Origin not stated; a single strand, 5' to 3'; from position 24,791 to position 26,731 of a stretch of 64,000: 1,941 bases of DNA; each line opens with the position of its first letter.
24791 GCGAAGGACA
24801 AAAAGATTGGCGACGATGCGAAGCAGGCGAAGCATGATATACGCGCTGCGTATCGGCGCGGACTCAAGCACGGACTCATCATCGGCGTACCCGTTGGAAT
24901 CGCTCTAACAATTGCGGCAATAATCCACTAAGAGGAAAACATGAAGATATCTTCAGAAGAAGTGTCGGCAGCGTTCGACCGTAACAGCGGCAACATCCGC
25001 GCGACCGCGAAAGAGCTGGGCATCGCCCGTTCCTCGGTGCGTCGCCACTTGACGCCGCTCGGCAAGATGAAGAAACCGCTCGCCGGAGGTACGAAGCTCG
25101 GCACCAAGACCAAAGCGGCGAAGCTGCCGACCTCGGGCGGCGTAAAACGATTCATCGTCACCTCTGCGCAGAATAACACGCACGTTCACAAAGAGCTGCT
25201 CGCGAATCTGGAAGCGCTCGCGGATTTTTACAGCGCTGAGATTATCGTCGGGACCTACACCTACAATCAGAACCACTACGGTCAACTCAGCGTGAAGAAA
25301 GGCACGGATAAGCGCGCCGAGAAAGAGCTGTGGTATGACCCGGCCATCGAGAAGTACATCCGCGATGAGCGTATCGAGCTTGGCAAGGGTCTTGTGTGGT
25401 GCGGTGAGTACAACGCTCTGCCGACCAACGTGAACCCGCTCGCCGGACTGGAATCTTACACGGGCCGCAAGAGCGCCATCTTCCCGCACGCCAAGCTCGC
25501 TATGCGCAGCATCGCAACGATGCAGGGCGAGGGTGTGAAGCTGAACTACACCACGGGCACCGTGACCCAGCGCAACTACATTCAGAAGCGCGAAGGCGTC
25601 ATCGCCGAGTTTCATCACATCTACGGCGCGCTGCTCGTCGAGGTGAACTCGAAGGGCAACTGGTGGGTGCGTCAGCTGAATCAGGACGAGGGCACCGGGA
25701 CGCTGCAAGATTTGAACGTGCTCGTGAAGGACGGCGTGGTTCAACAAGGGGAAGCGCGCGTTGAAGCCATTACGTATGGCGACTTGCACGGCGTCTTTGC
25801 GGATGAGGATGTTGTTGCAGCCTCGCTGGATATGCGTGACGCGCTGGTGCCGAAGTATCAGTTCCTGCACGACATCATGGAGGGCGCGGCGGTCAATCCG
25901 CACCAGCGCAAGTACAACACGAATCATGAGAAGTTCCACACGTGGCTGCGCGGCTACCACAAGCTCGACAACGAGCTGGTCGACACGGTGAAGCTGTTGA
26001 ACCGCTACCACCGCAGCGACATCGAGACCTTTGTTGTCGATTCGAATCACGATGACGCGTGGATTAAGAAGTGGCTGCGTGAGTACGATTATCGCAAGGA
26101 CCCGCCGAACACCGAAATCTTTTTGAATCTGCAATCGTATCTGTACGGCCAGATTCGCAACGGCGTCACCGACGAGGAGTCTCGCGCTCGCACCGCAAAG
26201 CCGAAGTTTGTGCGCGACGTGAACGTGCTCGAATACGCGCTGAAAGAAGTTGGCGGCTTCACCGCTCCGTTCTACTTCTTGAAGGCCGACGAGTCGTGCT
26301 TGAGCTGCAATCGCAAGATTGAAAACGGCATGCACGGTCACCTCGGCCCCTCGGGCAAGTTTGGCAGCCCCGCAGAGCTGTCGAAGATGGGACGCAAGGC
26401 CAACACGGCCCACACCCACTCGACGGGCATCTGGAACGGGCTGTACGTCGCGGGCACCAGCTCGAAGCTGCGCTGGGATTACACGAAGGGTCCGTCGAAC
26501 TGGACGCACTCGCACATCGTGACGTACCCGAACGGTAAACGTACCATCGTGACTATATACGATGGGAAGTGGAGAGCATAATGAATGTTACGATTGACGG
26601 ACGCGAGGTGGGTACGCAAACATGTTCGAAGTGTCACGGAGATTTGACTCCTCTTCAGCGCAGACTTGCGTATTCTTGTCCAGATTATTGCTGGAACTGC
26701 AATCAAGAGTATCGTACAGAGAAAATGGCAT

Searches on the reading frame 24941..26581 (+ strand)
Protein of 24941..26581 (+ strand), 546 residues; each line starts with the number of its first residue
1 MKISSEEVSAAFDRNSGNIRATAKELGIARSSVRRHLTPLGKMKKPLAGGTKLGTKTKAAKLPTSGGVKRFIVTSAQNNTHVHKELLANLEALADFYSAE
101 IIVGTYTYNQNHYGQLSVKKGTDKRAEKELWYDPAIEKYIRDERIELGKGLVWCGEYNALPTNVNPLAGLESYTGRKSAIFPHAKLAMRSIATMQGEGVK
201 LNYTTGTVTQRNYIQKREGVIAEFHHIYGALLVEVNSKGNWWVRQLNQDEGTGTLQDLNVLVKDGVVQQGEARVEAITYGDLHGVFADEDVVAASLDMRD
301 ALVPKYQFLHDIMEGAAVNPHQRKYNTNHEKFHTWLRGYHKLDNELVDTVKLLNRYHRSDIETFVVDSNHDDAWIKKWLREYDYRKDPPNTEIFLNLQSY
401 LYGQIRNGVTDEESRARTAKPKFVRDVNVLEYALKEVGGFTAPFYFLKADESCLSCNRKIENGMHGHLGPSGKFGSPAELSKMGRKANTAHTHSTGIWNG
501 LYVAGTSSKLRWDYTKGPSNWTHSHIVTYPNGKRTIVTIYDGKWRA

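Call 13: search_protein_families(library=phrogs, proteins=[window:24941-26581:+], max_evalue=0.001)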
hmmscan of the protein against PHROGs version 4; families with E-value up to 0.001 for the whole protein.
window:24941-26581:+ (546 aa): 1 family
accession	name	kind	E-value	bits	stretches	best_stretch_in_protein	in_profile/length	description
phrog_1745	-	other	1.3e-155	520.2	1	50-545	68-541/542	DNA transfer protein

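Call 14: search_protein_families(library=pfam, proteins=[window:24941-26581:+], max_evalue=0.001)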
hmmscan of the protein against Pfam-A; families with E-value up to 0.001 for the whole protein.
window:24941-26581:+ (546 aa): 1 family
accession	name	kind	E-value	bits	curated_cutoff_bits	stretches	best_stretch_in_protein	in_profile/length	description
PF02954.25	HTH_8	-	0.00082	19.5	22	0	6-36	8-38/42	Bacterial regulatory protein, Fis family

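Call 62: search_dna_similar(query=window:24941-26581:+, collection=phages, mode=protein, max_rows=25, rows=spread)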
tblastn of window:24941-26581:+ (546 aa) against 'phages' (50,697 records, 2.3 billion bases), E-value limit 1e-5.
Records with a match: 1134; places in all: 1264; records where one place covers at least 80% of the query: 1121.
Best place of each record, by identity: <60% 1134.
By first word of the organism name: Vibrio 368; Salmonella 274; Escherichia 127; Klebsiella 81; Flavobacterium 68; Caulobacter 39; Rhizobium 29; Phage 13; Cellulophaga 12; Bacteriophage 11; and 42 more.
By host as written in the record: - 358; Flavobacterium sp. BAL314 68; Escherichia coli 42; Salmonella enterica subsp. enterica serovar Enteritidis PT1 39; Vibrio harveyi BAA-1116 36; Klebsiella pneumoniae 25; Salmonella sp. 24; Salmonella enterica 23; and 223 more.
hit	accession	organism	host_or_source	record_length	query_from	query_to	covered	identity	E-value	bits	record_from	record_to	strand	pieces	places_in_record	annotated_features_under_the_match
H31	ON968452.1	Pseudanabaena phage Pan1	Pseudanabaena sp.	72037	3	546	100%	45.3%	6e-130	424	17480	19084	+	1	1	DNA transfer protein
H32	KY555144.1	Caulobacter phage Ccr5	Caulobacter crescentus NA1000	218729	3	545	99%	33.5%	8e-89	305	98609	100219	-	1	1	hypothetical protein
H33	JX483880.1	Rhizobium phage RHEph09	Rhizobium etli kim5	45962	69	545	87%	36.9%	3e-84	291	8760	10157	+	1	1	hypothetical protein (x2)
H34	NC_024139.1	Escherichia phage vB_EcoS_FFH_1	Escherichia coli O157:H7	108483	69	546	88%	36.5%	2e-80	281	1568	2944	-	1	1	DNA transfer protein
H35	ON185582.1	Escherichia phage EC105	Escherichia coli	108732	69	546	88%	36.3%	5e-81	282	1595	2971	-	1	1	hypothetical protein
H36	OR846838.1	Listeria phage LM 4-11-1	Listeria monocytogenes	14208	69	544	87%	36.3%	1e-80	281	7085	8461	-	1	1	record has no annotation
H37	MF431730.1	Escherichia phage chee24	cow milk cheese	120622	69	546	88%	36.1%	2e-78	275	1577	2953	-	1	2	left terminal repeat | putative A1 protein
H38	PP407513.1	Salmonella phage vB_Si_CECAV_FGS009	Salmonella enterica subsp. enterica ...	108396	69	546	88%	35.9%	1e-80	281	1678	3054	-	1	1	DNA transfer protein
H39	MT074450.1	Salmonella phage faergetype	Salmonella enterica subsp. enterica ...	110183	69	546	88%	35.7%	8e-81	281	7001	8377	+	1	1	A1 protein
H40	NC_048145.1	Salmonella phage 3-29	Salmonella enterica subsp. enterica ...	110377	69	546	88%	35.7%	4e-79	276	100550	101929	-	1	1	DNA transfer protein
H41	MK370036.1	Salmonella phage 1-23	Salmonella sp.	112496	69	546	88%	35.5%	2e-80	280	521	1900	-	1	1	A1 protein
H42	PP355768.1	Klebsiella phage vB_Kpn_AM_K6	Klebsiella pneumoniae ATCC 33495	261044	69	546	88%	35.4%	4e-75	265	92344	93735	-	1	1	hypothetical protein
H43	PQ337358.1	Klebsiella phage Sealy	Klebsiella pneumoniae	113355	69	546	88%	35.2%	2e-74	263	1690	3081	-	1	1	A1 protein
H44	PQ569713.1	Klebsiella phage vB_Kpn_K7_rec14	Klebsiella pneumoniae K46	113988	69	546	88%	35.0%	5e-73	259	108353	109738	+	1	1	DNA transfer protein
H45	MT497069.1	Flavobacterium phage vB_FspP_elemoA_15-9B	Flavobacterium sp. BAL314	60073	70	539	86%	32.5%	4e-58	215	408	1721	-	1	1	A1-like protein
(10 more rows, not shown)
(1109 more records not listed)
